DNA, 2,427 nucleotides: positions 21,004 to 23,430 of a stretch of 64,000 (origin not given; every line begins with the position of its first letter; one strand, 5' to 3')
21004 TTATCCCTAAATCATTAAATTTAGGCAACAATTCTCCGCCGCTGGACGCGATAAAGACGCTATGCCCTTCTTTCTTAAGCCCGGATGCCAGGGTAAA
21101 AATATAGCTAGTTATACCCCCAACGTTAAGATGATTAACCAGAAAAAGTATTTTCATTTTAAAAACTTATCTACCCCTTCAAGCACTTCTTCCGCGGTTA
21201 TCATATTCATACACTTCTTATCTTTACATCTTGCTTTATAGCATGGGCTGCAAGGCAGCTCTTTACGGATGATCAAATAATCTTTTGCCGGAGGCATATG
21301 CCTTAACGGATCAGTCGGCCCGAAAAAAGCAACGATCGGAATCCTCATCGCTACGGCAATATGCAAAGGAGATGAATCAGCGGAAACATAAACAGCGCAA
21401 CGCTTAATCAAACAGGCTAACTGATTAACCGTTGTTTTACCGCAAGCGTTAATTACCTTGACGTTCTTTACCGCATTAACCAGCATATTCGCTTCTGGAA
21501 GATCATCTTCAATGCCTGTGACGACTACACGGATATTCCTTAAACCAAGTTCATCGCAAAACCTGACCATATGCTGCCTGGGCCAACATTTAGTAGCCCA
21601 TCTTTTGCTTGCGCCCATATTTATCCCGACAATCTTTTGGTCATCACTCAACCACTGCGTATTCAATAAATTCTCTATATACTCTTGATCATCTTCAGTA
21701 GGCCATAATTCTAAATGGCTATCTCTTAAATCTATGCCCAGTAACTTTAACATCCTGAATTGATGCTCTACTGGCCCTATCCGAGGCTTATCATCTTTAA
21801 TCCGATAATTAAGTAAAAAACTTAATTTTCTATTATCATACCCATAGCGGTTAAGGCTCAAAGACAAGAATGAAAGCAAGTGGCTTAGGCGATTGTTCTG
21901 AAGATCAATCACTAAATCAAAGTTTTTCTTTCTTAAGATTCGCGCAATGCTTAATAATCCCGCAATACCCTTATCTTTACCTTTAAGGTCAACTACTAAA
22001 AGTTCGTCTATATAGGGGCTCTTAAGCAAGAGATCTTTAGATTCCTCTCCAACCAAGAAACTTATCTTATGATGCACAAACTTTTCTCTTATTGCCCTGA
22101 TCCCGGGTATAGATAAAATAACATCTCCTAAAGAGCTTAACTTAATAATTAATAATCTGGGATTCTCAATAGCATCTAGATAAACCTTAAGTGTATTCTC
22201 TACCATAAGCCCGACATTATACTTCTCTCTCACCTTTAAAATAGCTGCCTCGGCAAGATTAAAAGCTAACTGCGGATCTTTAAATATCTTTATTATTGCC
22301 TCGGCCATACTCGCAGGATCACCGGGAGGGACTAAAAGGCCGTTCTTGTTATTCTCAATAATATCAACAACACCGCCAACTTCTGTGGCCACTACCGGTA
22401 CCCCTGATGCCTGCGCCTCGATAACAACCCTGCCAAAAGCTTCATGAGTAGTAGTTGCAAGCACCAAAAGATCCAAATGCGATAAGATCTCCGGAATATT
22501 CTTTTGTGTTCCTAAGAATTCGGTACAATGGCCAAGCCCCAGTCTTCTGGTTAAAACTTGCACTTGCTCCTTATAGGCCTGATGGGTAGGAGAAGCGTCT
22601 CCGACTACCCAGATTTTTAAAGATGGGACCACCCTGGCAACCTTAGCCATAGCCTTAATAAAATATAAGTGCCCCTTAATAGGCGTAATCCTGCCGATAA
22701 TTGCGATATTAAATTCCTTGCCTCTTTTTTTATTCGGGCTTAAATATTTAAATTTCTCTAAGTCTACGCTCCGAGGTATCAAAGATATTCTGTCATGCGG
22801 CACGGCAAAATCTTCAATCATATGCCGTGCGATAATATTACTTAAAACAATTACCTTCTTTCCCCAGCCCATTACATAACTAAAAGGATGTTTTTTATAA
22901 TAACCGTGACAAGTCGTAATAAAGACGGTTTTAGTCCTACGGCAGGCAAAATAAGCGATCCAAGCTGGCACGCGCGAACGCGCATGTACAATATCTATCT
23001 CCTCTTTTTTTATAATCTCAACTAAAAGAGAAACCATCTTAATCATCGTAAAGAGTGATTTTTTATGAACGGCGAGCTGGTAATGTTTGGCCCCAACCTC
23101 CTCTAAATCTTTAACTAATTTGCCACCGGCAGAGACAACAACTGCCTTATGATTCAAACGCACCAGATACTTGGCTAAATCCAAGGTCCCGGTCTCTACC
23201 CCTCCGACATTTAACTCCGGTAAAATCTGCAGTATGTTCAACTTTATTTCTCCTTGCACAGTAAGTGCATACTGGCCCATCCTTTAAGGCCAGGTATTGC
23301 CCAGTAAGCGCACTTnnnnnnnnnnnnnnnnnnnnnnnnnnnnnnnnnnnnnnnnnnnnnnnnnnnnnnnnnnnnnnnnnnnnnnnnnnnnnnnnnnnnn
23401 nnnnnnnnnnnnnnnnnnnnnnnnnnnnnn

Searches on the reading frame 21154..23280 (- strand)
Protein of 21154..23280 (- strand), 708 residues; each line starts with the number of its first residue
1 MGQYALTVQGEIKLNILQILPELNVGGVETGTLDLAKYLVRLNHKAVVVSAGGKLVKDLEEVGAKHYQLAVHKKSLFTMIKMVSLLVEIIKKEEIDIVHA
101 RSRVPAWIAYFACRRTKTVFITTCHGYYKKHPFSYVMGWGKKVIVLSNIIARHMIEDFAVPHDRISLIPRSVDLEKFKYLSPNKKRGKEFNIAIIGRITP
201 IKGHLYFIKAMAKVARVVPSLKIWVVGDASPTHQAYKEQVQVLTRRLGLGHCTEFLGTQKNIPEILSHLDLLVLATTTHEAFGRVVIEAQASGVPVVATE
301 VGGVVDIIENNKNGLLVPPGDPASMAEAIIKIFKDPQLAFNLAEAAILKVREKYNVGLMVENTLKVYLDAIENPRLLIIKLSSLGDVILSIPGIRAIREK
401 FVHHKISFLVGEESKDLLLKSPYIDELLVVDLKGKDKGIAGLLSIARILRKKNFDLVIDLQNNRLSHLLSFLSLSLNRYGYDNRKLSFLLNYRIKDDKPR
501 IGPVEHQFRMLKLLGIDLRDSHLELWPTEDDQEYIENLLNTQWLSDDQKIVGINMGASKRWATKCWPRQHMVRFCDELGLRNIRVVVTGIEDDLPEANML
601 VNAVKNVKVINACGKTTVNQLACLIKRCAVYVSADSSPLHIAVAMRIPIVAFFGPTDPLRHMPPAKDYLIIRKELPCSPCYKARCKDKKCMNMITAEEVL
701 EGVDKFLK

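Call 74: search_protein_families(library=pfam, proteins=[window:21154-23280:-], max_evalue=0.0001)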
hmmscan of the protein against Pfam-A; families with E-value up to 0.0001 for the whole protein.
window:21154-23280:- (708 aa): 7 families
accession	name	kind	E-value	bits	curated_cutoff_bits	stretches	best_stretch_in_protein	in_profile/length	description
PF00534.26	Glycos_transf_1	-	3e-36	125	26.4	1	182-346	8-169/172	Glycosyl transferases group 1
PF13692.12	Glyco_trans_1_4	-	4.9e-34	118.1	27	1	191-335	3-142/142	Glycosyl transferases group 1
PF01075.23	Glyco_transf_9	-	5.3e-34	118.1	22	1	444-689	3-245/247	Glycosyltransferase family 9 (heptosyltransferase)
PF13439.12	Glyco_transf_4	-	4.5e-27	95.6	28.5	1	25-176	1-170/170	Glycosyltransferase Family 4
PF13579.12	Glyco_trans_4_4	-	1.9e-12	48.2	29.7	1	26-169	1-156/158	Glycosyl transferase 4-like domain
PF20706.3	GT4-conflict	-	1.1e-11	44.8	26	1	182-348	190-370/385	Family 4 Glycosyltransferase in conflict systems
PF13477.12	Glyco_trans_4_2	-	5.2e-05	23.9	23.4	1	32-129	13-113/139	Glycosyl transferase 4-like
